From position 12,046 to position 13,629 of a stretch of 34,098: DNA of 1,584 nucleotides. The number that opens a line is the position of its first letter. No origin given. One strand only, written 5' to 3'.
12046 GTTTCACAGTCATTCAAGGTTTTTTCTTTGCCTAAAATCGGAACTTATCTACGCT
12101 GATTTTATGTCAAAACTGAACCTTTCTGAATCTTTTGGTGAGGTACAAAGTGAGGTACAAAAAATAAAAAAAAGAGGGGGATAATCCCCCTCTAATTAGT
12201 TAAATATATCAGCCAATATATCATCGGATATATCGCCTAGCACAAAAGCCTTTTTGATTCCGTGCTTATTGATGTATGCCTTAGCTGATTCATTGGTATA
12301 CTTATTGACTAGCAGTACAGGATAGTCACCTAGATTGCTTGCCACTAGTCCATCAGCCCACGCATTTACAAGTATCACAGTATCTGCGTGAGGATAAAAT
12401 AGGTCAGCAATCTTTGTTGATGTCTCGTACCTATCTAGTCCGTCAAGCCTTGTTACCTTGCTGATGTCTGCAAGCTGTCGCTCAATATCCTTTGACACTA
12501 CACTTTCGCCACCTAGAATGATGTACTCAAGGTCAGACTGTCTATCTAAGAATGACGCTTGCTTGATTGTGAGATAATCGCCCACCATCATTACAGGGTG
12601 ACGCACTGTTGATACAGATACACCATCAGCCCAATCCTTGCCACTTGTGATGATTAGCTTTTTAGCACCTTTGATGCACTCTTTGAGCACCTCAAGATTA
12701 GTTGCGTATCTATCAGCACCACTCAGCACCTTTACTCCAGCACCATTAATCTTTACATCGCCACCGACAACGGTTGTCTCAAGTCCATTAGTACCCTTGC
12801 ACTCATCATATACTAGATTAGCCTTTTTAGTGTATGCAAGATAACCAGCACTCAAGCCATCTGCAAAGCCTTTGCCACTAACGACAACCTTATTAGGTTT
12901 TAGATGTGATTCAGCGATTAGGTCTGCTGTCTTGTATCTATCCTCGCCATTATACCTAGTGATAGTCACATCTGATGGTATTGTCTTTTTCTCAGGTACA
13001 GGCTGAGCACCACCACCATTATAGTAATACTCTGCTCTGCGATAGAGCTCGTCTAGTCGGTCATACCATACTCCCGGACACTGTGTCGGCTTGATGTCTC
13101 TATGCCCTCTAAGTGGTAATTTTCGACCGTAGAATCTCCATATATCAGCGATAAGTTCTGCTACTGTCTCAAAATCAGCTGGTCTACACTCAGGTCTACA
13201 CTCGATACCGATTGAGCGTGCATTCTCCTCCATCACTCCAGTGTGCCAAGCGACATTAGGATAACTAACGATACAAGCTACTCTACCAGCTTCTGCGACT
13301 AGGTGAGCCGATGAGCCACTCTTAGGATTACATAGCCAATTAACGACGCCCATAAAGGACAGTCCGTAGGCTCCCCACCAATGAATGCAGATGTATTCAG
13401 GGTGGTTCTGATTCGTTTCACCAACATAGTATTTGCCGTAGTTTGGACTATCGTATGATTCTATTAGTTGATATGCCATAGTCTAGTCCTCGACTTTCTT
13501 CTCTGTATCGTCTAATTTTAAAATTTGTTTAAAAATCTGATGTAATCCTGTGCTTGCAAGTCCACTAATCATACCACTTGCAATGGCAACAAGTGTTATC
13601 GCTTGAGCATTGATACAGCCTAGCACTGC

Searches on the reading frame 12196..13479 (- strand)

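Call 84: search_protein_families(library=pfam, proteins=[window:12196-13479:-], max_evalue=0.001)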
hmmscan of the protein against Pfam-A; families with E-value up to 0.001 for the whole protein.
window:12196-13479:- (427 aa): 2 families
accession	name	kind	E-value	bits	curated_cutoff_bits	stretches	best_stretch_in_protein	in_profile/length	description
PF04122.17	CW_binding_2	-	4.1e-32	111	24.9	3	252-333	2-73/73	Cell wall binding domain 2 (CWB2)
PF01510.30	Amidase_2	-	2.4e-12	47.8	26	1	24-136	2-130/131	N-acetylmuramoyl-L-alanine amidase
